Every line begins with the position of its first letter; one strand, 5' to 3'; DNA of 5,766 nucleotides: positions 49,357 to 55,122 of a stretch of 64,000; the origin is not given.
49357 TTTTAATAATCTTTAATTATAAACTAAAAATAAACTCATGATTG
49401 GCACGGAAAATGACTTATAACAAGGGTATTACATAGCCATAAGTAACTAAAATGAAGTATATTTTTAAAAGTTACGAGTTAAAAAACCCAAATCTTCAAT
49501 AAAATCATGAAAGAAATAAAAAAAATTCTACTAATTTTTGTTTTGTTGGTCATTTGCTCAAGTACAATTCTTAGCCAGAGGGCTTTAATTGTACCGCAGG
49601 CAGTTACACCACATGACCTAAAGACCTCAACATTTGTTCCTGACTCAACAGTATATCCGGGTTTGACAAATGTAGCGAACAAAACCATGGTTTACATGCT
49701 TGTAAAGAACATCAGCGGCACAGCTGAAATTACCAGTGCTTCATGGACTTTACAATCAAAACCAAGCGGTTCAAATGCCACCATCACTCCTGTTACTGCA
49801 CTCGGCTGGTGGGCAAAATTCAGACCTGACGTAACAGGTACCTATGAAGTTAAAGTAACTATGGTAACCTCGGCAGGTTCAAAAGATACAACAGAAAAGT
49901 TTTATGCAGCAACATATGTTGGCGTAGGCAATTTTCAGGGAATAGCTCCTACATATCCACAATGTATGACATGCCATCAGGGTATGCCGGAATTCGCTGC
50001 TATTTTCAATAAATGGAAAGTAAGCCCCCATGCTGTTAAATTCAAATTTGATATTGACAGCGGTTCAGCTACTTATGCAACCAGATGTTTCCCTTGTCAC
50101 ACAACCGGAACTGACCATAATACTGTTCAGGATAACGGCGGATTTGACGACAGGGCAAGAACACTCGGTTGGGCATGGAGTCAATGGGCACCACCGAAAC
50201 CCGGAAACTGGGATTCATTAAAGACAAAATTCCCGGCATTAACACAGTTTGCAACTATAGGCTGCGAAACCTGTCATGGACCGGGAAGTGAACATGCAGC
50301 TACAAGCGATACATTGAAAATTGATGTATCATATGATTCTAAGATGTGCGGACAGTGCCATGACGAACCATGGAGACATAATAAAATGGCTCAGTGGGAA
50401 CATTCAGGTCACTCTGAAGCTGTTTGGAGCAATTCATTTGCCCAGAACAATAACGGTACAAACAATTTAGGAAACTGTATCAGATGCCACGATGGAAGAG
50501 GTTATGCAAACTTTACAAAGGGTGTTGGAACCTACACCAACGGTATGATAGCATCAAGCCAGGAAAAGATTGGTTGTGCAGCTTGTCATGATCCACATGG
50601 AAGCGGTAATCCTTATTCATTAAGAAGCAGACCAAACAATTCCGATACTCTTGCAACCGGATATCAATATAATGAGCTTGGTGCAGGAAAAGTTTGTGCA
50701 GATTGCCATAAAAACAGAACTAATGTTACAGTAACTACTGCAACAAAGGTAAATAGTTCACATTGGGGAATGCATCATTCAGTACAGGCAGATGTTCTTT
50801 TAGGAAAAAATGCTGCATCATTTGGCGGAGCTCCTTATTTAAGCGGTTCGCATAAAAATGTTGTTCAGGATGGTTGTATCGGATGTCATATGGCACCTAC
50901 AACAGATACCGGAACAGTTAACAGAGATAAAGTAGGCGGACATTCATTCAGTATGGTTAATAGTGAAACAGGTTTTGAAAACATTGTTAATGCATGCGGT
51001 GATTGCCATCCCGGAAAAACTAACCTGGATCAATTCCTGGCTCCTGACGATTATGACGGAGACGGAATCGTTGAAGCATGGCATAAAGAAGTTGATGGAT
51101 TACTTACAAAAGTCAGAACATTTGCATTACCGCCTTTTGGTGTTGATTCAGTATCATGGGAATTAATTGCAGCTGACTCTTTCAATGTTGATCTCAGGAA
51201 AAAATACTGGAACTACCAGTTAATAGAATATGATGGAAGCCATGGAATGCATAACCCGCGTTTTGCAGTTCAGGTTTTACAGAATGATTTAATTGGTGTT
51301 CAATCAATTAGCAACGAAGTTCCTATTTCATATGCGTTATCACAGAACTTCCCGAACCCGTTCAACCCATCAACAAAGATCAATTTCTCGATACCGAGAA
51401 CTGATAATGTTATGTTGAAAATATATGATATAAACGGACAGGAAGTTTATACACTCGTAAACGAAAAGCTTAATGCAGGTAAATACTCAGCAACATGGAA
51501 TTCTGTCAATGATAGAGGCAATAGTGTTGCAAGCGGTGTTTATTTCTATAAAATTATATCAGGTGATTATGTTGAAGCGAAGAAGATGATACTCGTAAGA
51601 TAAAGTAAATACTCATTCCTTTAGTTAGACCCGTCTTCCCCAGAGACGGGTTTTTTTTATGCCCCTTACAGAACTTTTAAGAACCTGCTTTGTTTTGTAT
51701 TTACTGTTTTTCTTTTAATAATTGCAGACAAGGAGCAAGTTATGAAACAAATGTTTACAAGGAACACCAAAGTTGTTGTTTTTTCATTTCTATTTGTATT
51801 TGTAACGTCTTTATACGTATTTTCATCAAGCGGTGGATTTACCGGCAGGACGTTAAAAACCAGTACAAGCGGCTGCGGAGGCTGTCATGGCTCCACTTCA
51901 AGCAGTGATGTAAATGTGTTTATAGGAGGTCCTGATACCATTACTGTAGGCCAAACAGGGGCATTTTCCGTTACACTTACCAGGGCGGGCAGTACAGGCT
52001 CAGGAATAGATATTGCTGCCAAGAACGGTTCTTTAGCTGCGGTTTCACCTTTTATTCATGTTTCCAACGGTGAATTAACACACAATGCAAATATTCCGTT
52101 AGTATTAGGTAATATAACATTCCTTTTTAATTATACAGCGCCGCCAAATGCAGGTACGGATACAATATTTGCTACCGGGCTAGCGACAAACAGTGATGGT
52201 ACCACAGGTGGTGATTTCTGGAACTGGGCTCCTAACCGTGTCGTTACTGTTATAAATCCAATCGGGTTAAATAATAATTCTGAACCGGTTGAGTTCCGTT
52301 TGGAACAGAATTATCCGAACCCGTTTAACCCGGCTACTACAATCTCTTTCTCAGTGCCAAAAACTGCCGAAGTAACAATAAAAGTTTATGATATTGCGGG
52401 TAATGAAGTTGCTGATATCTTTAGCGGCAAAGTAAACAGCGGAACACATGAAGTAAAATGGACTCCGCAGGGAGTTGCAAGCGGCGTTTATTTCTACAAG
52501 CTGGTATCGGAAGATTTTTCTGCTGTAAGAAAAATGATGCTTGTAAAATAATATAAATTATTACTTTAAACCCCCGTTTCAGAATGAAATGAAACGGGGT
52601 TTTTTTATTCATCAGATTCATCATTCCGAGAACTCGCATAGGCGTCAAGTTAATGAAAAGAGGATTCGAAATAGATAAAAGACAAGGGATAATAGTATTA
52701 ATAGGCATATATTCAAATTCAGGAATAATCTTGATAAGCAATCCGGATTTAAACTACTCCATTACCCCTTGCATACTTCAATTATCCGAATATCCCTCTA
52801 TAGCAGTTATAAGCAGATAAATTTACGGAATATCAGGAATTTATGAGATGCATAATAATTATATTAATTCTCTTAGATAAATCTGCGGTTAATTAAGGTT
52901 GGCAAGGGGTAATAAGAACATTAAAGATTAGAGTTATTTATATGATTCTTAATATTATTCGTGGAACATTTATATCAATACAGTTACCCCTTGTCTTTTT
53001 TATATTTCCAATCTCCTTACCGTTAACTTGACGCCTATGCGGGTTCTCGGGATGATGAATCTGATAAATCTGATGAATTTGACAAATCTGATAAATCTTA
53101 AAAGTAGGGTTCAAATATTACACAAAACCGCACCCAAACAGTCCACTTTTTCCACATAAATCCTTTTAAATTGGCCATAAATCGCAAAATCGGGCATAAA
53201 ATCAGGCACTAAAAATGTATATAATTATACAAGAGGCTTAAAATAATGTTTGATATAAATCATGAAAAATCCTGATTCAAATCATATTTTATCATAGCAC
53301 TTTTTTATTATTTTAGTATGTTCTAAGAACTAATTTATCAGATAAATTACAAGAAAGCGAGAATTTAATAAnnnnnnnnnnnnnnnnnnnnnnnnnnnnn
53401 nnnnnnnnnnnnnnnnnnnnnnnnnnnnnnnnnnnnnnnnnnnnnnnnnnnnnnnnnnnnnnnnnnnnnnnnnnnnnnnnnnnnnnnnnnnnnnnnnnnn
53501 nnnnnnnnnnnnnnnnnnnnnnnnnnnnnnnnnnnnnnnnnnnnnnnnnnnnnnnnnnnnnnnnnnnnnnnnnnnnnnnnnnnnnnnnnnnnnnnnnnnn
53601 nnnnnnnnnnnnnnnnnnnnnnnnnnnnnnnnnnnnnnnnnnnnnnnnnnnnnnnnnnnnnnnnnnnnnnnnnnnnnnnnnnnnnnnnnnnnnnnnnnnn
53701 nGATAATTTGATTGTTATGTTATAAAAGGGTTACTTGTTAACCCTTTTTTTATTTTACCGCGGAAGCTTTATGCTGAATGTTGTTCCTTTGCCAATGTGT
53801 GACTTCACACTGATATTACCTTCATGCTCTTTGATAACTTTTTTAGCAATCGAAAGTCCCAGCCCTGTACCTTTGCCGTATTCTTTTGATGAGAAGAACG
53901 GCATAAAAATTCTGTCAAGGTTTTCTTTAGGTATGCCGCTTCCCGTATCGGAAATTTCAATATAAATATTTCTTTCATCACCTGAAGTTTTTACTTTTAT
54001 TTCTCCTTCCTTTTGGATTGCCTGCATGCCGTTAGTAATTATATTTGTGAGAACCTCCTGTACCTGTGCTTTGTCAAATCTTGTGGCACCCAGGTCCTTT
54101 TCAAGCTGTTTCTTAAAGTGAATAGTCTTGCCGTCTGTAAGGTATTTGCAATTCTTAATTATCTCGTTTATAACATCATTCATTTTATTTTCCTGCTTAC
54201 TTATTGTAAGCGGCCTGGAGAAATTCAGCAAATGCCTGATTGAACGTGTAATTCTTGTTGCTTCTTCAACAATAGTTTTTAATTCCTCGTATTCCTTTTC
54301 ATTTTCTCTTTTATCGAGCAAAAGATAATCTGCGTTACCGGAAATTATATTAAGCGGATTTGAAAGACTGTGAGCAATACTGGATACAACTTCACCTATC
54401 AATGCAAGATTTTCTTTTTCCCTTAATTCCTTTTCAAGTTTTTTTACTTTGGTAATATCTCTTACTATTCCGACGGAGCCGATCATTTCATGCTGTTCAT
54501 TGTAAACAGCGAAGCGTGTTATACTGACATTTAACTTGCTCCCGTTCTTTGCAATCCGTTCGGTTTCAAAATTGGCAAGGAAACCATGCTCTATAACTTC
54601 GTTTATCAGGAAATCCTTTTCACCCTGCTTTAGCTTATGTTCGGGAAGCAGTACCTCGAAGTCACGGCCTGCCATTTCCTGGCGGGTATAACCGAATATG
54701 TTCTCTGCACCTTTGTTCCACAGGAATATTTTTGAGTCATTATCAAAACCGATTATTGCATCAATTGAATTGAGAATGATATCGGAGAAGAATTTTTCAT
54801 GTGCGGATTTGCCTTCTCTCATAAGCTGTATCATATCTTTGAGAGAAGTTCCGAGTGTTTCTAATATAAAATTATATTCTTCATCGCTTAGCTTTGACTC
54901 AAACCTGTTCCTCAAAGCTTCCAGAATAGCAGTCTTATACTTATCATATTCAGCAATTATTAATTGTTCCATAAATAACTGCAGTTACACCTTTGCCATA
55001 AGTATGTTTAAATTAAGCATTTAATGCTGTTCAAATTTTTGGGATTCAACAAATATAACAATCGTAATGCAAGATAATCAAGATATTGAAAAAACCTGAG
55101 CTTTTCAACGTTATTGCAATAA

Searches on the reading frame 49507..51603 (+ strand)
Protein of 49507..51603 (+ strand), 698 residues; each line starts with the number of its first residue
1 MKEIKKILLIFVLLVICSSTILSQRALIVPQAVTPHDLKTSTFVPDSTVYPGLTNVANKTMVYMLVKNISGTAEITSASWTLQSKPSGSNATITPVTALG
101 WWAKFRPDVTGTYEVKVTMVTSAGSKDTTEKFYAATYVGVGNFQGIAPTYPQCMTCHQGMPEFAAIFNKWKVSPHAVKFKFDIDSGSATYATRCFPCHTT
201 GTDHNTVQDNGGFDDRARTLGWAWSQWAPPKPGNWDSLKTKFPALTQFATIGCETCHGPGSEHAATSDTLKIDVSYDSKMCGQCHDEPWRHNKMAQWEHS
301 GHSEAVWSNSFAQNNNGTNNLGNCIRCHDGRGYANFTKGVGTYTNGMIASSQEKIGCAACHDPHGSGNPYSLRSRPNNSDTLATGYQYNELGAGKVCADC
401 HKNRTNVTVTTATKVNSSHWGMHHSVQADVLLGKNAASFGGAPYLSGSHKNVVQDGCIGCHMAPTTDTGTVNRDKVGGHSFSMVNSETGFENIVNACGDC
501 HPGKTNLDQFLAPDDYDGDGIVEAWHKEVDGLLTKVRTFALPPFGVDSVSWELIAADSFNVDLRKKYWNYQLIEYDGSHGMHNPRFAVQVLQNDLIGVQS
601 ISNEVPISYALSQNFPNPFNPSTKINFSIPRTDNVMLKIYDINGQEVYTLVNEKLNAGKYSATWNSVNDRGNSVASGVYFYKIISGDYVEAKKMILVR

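Call 54: search_protein_families(library=pfam, proteins=[window:49507-51603:+], max_evalue=0.0001)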
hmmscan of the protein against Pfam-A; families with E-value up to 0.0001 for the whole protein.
window:49507-51603:+ (698 aa): 7 families
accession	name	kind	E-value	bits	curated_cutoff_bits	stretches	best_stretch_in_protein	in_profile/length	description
PF09699.15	Paired_CXXCH_1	-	4.5e-14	52.3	20.6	0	356-377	8-29/41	Doubled CXXCH motif (Paired_CXXCH_1)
PF14522.11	Cytochrome_C7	-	6.9e-14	51.9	24.8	0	448-507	4-54/67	Cytochrome c7 and related cytochrome c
PF14537.11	Cytochrom_c3_2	-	4.8e-10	40.2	25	0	315-366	20-69/79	Cytochrome c3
PF13435.11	Cytochrome_C554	-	1.6e-09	39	20.8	0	281-361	2-83/84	Cytochrome c554 and c-prime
PF13860.13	FlgD_ig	-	2.4e-09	37.5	27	1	632-682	22-72/79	FlgD Ig-like domain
PF18962.6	Por_Secre_tail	-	1.3e-07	32.2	27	1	615-695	2-74/75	Secretion system C-terminal sorting domain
PF13585.12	CHU_C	-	2.3e-05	24.8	27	1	623-685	18-72/86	CHU_C Type IX secretion signal domain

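Call 68: search_solved_structures(query=window:49507-51603:+, max_evalue=0.01)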
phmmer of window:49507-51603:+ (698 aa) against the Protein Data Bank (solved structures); distinct sequences matched with E-value up to 0.01: 2.
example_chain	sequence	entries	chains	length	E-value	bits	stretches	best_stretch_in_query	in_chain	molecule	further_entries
6i5b_A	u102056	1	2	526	5.9e-10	41.4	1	250-287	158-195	Uncharacterized protein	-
6qvm_A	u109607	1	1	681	1.2e-05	27.2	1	249-502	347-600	Multiheme cytochrome cf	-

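Call 86: find_homologous_proteins(query=window:49507-51603:+, max_evalue=0.00001)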
Query window:49507-51603:+ (698 aa): 1164 proteins with E <= 0.00001 among 8000 candidates; the best 120 are listed.
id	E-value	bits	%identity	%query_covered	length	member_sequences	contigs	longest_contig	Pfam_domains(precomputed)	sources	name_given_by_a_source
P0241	0.0e+0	1661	100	100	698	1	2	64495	PF09699.16,PF14537.12,PF13435.12,PF13585.13,PF18962.8,PF13860.13,PF14522.12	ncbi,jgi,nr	ncbi:MAG: T9SS C-terminal target domain-containing protein [Ignavibacteriae bacterium]|nr:MAG: T9SS 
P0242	0.0e+0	1186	71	100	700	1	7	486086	PF09699.16,PF14537.12,PF13435.12,PF18962.8,PF13860.13,PF14522.12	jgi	jgi:hypothetical protein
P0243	0.0e+0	1152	70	97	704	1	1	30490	PF14537.12,PF13435.12,PF13585.13,PF18962.8,PF13860.13,PF14522.12,PF22113.2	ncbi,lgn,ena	-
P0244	0.0e+0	1103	68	98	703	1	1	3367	PF09699.16,PF14537.12,PF13435.12,PF13585.13,PF18962.8,PF13860.13,PF02335.21,PF14522.12,PF22113.2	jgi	jgi:hypothetical protein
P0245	0.0e+0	1068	65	100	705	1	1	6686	PF09699.16,PF14537.12,PF13435.12,PF13585.13,PF18962.8,PF13860.13,PF14522.12,PF22113.2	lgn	-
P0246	0.0e+0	1057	65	100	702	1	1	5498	PF09699.16,PF14537.12,PF13435.12,PF13585.13,PF18962.8,PF13860.13,PF14522.12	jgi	jgi:hypothetical protein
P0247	0.0e+0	1039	64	100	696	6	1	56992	PF09699.16,PF14537.12,PF13435.12,PF18962.8,PF13860.13,PF14522.12,PF22113.2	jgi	jgi:predicted CXXCH cytochrome family protein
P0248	0.0e+0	1031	63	100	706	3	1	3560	PF09699.16,PF14537.12,PF13435.12,PF13585.13,PF18962.8,PF13860.13,PF14522.12,PF22113.2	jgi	jgi:hypothetical protein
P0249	2.4e-294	996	63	97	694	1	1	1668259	PF09699.16,PF14537.12,PF13435.12,PF13585.13,PF18962.8,PF13860.13,PF14522.12,PF22113.2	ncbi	-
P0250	1.3e-293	994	61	100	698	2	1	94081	PF09699.16,PF14537.12,PF13435.12,PF13585.13,PF18962.8,PF13860.13,PF14522.12,PF22113.2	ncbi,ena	-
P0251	1.9e-290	984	60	98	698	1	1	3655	PF09699.16,PF13435.12,PF13585.13,PF18962.8,PF13860.13,PF14522.12,PF22113.2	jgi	jgi:hypothetical protein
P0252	3.5e-288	976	62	97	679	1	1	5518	PF09699.16,PF14537.12,PF13435.12,PF13585.13,PF18962.8,PF13860.13,PF14522.12,PF22113.2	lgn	-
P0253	7.9e-286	968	62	97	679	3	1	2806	PF14537.12,PF13435.12,PF13585.13,PF18962.8,PF13860.13,PF14522.12,PF22113.2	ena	-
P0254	4.9e-285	966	60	100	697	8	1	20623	PF14537.12,PF13585.13,PF18962.8,PF13860.13,PF14522.12,PF22113.2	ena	-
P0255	9.9e-284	961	60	98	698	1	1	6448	PF09699.16,PF14537.12,PF13585.13,PF18962.8,PF13860.13,PF14522.12,PF22113.2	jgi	jgi:Secretion system C-terminal sorting domain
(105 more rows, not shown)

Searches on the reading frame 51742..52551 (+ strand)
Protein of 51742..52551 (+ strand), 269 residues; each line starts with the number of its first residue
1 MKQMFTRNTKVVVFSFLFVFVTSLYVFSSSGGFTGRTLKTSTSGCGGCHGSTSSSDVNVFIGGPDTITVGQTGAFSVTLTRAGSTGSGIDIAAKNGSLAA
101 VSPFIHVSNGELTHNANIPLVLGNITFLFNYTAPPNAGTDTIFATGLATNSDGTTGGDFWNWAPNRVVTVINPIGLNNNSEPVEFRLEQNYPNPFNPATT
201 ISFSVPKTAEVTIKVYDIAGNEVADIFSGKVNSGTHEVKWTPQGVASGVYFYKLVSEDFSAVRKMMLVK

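Call 73: search_protein_families(library=pfam, proteins=[window:51742-52551:+], max_evalue=5)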
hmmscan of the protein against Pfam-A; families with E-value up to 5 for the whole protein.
window:51742-52551:+ (269 aa): 4 families
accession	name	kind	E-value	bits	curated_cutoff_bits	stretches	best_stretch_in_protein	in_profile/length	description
PF18962.6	Por_Secre_tail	-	2.7e-10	40.8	27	1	191-266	2-74/75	Secretion system C-terminal sorting domain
PF13860.13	FlgD_ig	-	1.5e-06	28.6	27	1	200-254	13-73/79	FlgD Ig-like domain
PF17936.7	Big_6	-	0.04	14.6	27.6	1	66-96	39-69/83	Bacterial Ig domain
PF13585.12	CHU_C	-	0.056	14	27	1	207-255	25-71/86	CHU_C Type IX secretion signal domain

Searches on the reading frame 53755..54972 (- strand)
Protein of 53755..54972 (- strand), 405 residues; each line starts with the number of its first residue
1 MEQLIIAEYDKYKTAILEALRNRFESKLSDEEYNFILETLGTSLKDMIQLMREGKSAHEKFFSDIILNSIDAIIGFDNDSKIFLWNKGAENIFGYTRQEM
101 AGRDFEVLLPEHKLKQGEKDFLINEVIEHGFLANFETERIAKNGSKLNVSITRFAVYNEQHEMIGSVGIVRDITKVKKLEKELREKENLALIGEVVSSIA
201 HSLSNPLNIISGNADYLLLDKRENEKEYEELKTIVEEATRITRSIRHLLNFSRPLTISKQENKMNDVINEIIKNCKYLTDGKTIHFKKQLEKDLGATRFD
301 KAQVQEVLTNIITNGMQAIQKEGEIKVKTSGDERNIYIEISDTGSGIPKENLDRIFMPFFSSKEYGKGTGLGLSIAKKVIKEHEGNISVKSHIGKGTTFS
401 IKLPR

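Call 54: search_protein_families(library=pfam, proteins=[window:53755-54972:-], max_evalue=0.0001)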
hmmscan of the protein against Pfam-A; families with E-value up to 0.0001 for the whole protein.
window:53755-54972:- (405 aa): 8 families
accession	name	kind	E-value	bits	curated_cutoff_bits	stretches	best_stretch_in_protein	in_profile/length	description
PF02518.31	HATPase_c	-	2.6e-27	95.9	26.4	1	300-404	2-108/111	Histidine kinase-, DNA gyrase B-, and HSP90-like ATPase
PF13426.13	PAS_9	-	5e-14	52.9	27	1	72-175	3-103/103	PAS domain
PF00989.32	PAS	-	2.4e-12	47.3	22.6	1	62-173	3-113/113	PAS fold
PF00512.31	HisKA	-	1.4e-09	38.3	26.9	1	193-253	3-62/66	His Kinase A (phospho-acceptor) domain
PF08448.16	PAS_4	-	7e-09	36.3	23.1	1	69-177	4-109/110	PAS fold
PF14501.12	HATPase_c_5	-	1.1e-07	32.1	22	1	303-392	5-91/102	GHKL domain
PF13581.12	HATPase_c_2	-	3.1e-05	24.4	27.4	0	304-383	36-112/127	Histidine kinase-like ATPase domain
PF13589.12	HATPase_c_3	-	4.4e-05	24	25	0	304-373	3-77/137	Histidine kinase-, DNA gyrase B-, and HSP90-like ATPase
